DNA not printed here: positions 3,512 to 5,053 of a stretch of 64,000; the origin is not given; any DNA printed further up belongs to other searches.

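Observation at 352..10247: Quaternary-amine:THF methyl-transfer locus with two non-Pyl MttB paralogs plus unusual accessory genes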

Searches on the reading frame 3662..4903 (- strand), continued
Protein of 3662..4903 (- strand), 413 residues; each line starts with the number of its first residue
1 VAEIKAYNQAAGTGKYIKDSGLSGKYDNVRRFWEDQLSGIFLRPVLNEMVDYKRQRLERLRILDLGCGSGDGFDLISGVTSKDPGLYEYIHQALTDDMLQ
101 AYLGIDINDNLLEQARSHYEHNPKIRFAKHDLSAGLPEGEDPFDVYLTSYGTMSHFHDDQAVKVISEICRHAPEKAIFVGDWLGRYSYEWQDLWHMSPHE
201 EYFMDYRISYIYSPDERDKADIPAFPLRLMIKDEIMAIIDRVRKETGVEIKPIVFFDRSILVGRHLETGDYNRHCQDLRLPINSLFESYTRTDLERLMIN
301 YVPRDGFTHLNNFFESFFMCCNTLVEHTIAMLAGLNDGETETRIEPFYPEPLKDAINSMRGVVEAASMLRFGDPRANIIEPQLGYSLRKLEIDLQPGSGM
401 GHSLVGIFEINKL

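Call 58: find_encoding_contigs(protein=P0196, flank=8000, max_places=1)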
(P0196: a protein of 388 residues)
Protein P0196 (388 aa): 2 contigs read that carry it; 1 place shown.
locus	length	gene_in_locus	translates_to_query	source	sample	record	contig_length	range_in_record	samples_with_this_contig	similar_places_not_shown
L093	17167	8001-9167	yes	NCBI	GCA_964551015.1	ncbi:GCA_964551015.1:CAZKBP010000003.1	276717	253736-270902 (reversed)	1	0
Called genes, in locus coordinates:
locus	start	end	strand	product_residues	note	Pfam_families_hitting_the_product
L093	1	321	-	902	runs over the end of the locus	PF12704:MacB_PCD, PF02687:FtsX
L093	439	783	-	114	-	PF03551:PadR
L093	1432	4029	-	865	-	PF02837:Glyco_hydro_2_N, PF22666:Glyco_hydro_2_N2 (weak), PF00703:Glyco_hydro_2, PF02836:Glyco_hydro_2_C, PF16355:DUF4982, PF11721:Malectin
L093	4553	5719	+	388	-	PF00899:ThiF, PF00581:Rhodanese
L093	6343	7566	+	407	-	PF13439:Glyco_transf_4, PF13579:Glyco_trans_4_4, PF20706:GT4-conflict, PF00534:Glycos_transf_1, PF13692:Glyco_trans_1_4, PF26337:Gtf3_C (weak)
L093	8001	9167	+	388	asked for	-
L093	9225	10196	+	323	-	PF00005:ABC_tran, PF13304:AAA_21 (faint)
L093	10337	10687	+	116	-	PF00037:Fer4 (weak), PF12797:Fer4_2 (faint), PF13237:Fer4_10 (weak), PF12838:Fer4_7 (weak), PF13183:Fer4_8 (weak), PF13187:Fer4_9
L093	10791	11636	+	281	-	PF00561:Abhydrolase_1, PF00975:Thioesterase (weak), PF12146:Hydrolase_4, PF12697:Abhydrolase_6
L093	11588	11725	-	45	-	-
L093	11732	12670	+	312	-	PF00561:Abhydrolase_1, PF12146:Hydrolase_4, PF12697:Abhydrolase_6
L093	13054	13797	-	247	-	PF13085:Fer2_3, PF13183:Fer4_8, PF12838:Fer4_7 (weak)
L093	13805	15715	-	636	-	PF00890:FAD_binding_2, PF01266:DAO (weak), PF07992:Pyr_redox_2 (weak), PF02910:Succ_DH_flav_C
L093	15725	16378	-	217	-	-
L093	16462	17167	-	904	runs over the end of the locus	PF00311:PEPcase, PF14010:PEPcase_2 (weak)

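Call 59: find_encoding_contigs(protein=P0439, flank=8000, max_places=1)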
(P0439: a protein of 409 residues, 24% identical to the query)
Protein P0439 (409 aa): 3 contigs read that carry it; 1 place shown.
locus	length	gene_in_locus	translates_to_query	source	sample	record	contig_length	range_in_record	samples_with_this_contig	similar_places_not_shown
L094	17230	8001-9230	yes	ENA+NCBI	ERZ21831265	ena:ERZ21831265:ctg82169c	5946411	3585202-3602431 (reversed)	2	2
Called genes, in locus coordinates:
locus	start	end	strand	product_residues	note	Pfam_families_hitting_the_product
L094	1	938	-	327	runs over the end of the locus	PF04184:ST7, PF13428:TPR_14 (faint), PF14559:TPR_19 (faint)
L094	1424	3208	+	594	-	PF07602:DUF1565 (weak), PF22842:Pel9A-like_beta_helix, PF13229:Beta_helix (weak), PF18962:Por_Secre_tail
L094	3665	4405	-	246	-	PF02591:Zn_ribbon_9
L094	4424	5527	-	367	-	PF01784:DUF34_NIF3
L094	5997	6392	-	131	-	-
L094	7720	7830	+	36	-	-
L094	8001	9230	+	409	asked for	PF13649:Methyltransf_25 (weak)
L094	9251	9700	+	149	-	-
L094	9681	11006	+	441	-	PF06965:Na_H_antiport_1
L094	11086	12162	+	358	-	PF13581:HATPase_c_2 (weak), PF02518:HATPase_c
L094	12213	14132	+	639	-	PF00924:MS_channel_2nd, PF21082:MS_channel_3rd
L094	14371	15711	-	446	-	PF04087:DUF389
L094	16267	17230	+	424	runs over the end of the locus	PF00285:Citrate_synt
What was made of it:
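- NhaA and MscS next to a distant MTase (call 59).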

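Call 73: predict_structure(alignment_id=A2)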
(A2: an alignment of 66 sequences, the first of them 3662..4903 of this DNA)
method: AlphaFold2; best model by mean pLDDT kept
length: 413 residues; sequences in the alignment: 66
mean_pLDDT: 93.0   pTM: 0.91
mean pLDDT of the five models: 93.0, 92.2, 91.8, 91.4, 91.1
residues with pLDDT >= 90: 331; 70-90: 74; 50-70: 8; < 50: 0
segments of 3 or more residues with pLDDT < 50: none
pLDDT, mean of each block of 10 residues (from residue 1): 73 71 76 94 97 98 96 94 88 96 96 94 97 94 96 95 98 98 96 87 88 82 89 98 98 97 90 91 94 96 95 98 98 87 94 98 95 96 98 97 98 92
secondary structure, 60 per line:
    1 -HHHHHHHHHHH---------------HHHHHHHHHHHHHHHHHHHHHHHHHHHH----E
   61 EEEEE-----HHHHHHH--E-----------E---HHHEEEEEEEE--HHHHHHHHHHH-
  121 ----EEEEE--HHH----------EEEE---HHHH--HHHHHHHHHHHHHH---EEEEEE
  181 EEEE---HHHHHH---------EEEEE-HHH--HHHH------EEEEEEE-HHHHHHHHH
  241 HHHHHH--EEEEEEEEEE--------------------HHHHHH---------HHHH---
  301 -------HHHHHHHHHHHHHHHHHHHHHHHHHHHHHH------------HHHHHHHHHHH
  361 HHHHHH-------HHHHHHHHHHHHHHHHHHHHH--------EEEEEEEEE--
elements in order: H2-12 H28-55 E60-65 H71-77 E99-106 H109-119 E125-129 E145-148 H152-155 H158-171 E175-184 H188-193 E203-207 H214-217 E224-230 H232-246 E249-258 H279-284 H294-297 H308-337 H350-366 H374-394 E403-411
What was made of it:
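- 3662..4903 (-): 413-aa class I SAM-dependent methyltransferase of an uncharacterised family, with a helical C-terminal half. The AF2 model has pLDDT 93 (call 73).
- Tried and rejected: A 66-sequence alignment gave pLDDT 93 (call 73).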

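Call 77: fold_search(model_id=the predicted structure, library=pdb)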
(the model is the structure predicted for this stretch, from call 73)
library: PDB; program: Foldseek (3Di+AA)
matches with E <= 10: 1274; with E <= 0.001: 777
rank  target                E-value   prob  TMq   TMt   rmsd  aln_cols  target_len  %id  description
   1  1y8c                  3.9e-08  1.00  0.36  0.57   5.7       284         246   15  Crystal structure of a S-adenosylmethionine-dependent methyltransferase from Clostridium acetobutylicum ATCC 824 (released 2004-12-28)
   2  1xxl_A                5.4e-08  1.00  0.30  0.50   6.1       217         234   18  The crystal structure of YcgJ protein from Bacillus subitilis at 2.1 A resolution (released 2004-11-23)
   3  1wzn_A                6.1e-08  1.00  0.31  0.49  10.6       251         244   18  Crystal Structure of the SAM-dependent methyltransferase from Pyrococcus horikoshii OT3 (released 2006-03-14)
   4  5h02                  9.3e-08  1.00  0.33  0.50   9.2       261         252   14  Crystal structure of Methanohalophilus portucalensis glycine sarcosine N-methyltransferase tetramutant (H21G, E23T, E24N (released 2016-11-23)
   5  7zkg_B                1.2e-07  1.00  0.30  0.47   8.8       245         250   16  C-Methyltransferase PsmD from Streptomyces griseofuscus with bound cofactor (crystal form 2) (released 2022-12-28)
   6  4qdk_B                1.2e-07  1.00  0.34  0.56   6.7       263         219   16  Crystal structure of magnesium protoporphyrin IX methyltransferase (ChlM) from Synechocystis PCC 6803 with bound SAH (released 2014-08-06)
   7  6uak                  1.2e-07  1.00  0.30  0.40  16.4       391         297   14  LahSb - C-terminal methyltransferase involved in RiPP biosynthesis (released 2019-12-04)
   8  7qos_A                1.4e-07  1.00  0.34  0.39  13.7       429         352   12  Cyclopropane fatty acid synthase from Aquifex aeolicous with bound ligands (released 2022-02-02)
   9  5hij                  1.9e-07  1.00  0.32  0.52   8.3       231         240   13  Crystal structure of glycine sarcosine N-methyltransferase from Methanohalophilus portucalensis in complex with betaine (released 2016-11-23)
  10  7f1e_A                1.9e-07  1.00  0.31  0.49  12.5       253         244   15  Structure of METTL6 bound with SAM (released 2022-01-12)
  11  9sm1_A                2.0e-07  1.00  0.34  0.46  12.9       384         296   12  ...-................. from Pseudomonas chlororaphis in complex with SAH and FPP (released 2025-12-31)
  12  9ri2_A                2.2e-07  1.00  0.35  0.60   4.6       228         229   12  Crystal structure of bacillithiol methyltransferase NmbA from Chlorobaculum tepidum (released 2025-12-10)
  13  4hh4_B                2.5e-07  1.00  0.32  0.50   9.8       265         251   11  Structure of the CcbJ Methyltransferase from Streptomyces caelestis (released 2013-10-30)
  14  4oqe_A                2.5e-07  1.00  0.32  0.52   7.5       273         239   10  Crystal structure of the tylM1 N,N-dimethyltransferase in complex with SAH and TDP-Fuc3NMe (released 2014-02-26)
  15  7wzg_B                2.5e-07  1.00  0.31  0.49   8.4       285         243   12  Cypemycin N-terminal methyltransferase CypM (released 2023-02-22)
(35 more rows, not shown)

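Call 81: search_solved_structures(query=L089:13607-15151:+, max_evalue=0.00001, show_alignments=2)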
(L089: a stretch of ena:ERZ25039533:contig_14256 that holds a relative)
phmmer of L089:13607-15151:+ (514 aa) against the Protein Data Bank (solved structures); distinct sequences matched with E-value up to 0.00001: 30.
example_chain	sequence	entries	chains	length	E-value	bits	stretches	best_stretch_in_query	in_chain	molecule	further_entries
1sw2_A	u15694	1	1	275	3.2e-60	207.7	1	238-503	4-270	osmoprotection protein (proX)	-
1sw1_A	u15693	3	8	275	3.2e-60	207.6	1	238-503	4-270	osmoprotection protein (proX)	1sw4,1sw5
3mam_A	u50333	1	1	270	2.6e-58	201.4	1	240-503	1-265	Osmoprotection protein (ProX)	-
8dp6_A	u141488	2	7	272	9.2e-38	133.6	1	243-505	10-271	Osmoprotection protein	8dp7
6uru_A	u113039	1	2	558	3.4e-34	121.9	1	317-505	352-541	iAChSnFR precursor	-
7s7w_A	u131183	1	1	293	8.2e-34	120.6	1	235-504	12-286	iNicSnFR 3.0 Fluorescent Nicotine Sensor precursor binding protein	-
6v1r_A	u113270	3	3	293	1.4e-33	119.9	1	235-504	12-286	iAChSnFR Fluorescent Acetylcholine Sensor V9 precursor binding protein | iAchSnFR Fluorescent Acetylcholine Sensor precursor binding protein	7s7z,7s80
7s7x_A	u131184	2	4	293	1.4e-33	119.8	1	235-504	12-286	iNicSnFR 4.0 Fluorescent Nicotine Sensor precursor binding protein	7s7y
3ppn_A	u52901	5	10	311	1.7e-33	119.5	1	224-501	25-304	Glycine betaine/carnitine/choline-binding protein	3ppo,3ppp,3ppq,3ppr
4z7e_A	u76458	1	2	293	4e-33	118.3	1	236-503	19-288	Lmo1422 protein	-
9egh_A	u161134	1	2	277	4.1e-33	118.3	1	240-505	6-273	Ergothioneine transporter EgtUC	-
9egi_A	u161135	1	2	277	4.2e-33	118.2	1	240-505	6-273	Ergothioneine transporter EgtUC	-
9o5f_A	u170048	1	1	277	4.2e-33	118.2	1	240-505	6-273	Ergothioneine transporter EgtUC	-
7txl_A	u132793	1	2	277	5.5e-33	117.9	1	240-505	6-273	Choline transporter (Glycine betaine transport system permease protein)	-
9egj_A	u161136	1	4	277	5.5e-33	117.9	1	240-505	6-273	Ergothioneine transporter EgtUC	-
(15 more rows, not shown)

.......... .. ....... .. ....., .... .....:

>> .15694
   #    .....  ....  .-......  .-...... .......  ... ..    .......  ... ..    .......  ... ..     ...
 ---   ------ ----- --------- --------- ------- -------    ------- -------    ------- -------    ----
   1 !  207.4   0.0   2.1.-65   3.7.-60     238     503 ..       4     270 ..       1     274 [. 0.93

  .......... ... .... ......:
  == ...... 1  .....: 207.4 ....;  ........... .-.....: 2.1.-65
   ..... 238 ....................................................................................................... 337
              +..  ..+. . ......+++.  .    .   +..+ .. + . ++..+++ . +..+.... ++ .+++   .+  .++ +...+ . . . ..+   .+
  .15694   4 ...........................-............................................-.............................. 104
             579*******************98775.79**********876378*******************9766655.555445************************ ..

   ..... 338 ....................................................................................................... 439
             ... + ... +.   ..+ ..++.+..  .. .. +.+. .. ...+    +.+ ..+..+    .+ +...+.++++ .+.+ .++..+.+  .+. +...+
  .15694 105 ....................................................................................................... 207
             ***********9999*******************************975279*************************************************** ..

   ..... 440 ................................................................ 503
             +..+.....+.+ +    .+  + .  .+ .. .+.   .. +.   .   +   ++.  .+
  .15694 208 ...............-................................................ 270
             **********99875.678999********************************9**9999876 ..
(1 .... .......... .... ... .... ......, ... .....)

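Call 84: search_solved_structures(query=L007:8466-10055:+, max_evalue=1e-30, show_alignments=2)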
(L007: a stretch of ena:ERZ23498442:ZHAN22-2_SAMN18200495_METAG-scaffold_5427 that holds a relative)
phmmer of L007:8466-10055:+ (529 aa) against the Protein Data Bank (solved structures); distinct sequences matched with E-value up to 1e-30: 5.
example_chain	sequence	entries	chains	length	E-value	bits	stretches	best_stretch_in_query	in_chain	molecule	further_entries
1ct9_A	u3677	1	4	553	3.5e-88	299.8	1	23-496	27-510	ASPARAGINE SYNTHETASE B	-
6gq3_A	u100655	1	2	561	1.7e-66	228.3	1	1-492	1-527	Asparagine synthetase [glutamine-hydrolyzing]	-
8sue_A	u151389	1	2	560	9.4e-66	225.8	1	2-492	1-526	Asparagine synthetase [glutamine-hydrolyzing]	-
9b6c_A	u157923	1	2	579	5.3e-65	223.4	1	2-492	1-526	Asparagine synthetase [glutamine-hydrolyzing]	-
7ylz_A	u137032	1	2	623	2e-36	129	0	1-157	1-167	hydroxyamidotransferase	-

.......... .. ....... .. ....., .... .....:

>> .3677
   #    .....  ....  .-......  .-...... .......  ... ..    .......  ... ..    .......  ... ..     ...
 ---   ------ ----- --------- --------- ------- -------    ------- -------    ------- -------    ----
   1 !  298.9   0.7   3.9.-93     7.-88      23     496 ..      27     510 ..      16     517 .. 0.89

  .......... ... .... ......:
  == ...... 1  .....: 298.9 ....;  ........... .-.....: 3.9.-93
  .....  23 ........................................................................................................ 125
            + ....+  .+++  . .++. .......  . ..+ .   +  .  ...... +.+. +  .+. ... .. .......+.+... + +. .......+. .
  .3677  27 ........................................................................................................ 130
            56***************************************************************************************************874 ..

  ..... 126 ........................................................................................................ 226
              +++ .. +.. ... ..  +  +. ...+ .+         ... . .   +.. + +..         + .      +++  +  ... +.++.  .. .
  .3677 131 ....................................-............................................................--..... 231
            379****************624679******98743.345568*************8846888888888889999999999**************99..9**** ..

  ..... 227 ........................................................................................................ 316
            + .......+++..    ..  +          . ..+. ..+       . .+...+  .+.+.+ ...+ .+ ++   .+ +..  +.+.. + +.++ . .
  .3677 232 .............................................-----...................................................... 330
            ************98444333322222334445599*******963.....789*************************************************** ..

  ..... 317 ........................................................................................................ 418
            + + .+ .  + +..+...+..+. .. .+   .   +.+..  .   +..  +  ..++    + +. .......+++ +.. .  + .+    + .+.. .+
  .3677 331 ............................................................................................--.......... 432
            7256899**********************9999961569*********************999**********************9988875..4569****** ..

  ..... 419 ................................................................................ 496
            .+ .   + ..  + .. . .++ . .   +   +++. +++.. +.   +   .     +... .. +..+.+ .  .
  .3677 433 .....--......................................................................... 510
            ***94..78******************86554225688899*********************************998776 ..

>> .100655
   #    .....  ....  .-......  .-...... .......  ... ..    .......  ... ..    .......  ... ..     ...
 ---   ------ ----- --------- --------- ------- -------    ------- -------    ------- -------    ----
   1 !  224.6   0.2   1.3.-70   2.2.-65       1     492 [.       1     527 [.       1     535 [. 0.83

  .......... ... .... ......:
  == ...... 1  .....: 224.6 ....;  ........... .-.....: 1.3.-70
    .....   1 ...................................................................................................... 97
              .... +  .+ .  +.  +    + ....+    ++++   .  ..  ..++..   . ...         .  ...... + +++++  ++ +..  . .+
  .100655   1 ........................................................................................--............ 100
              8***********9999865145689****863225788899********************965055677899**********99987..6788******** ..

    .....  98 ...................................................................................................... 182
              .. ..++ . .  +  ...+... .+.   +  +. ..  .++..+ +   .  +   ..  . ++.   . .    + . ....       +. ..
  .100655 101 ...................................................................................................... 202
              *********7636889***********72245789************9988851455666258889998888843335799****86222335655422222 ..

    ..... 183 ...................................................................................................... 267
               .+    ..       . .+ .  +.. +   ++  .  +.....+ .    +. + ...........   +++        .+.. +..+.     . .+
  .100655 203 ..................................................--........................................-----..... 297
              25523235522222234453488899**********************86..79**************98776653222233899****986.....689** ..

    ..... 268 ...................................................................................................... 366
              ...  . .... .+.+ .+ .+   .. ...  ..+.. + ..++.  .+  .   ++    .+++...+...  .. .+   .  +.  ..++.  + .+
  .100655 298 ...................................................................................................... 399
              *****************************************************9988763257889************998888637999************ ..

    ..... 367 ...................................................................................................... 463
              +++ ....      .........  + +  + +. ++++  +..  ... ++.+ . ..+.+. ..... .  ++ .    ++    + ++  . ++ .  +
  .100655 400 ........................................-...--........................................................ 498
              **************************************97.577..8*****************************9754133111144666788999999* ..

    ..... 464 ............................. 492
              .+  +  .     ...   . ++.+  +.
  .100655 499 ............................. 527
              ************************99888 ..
